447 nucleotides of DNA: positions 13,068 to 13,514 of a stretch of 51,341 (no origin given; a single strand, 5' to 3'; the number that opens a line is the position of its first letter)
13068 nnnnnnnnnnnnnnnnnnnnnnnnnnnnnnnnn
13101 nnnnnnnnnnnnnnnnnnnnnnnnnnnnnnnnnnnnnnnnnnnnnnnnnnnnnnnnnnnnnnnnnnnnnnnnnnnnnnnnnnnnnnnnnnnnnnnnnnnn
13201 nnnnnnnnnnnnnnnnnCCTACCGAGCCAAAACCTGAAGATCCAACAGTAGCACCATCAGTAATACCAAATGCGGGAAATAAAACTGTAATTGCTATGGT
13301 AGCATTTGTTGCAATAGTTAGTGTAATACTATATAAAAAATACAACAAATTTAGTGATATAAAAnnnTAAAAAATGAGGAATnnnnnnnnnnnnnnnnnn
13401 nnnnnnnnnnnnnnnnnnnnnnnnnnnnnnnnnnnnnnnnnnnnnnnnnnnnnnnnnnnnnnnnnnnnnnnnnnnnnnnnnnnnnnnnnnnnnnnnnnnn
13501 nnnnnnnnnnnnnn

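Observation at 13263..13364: Shared 34-aa C-terminal module (IPNAG + hydrophobic segment + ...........): candidate non-canonical sorting signal, copy 1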

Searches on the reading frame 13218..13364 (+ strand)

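Call 22: search_protein_families(library=ncbifam, proteins=[window:13218-13364:+], max_evalue=10)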
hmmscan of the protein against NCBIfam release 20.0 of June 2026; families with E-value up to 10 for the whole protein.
seq(49 aa): 1 family
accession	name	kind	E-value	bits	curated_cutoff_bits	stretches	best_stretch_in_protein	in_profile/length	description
NF033507.3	Loki-CTERM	subfamily_domain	0.049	13.9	19.9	1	24-44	6-26/27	Loki-CTERM sorting domain-containing protein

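Call 23: search_protein_families(library=pfam, proteins=[window:13218-13364:+], max_evalue=10)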
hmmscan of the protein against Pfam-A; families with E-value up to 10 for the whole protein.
seq(49 aa): 2 families
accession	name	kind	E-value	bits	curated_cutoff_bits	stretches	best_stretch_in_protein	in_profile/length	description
PF08114.16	PMP1_2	-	0.022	15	22.3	1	28-43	19-34/43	ATPase proteolipid family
PF10660.14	MitoNEET_N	-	0.027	14.9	23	1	22-45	34-57/64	Iron-containing outer mitochondrial membrane protein N-terminus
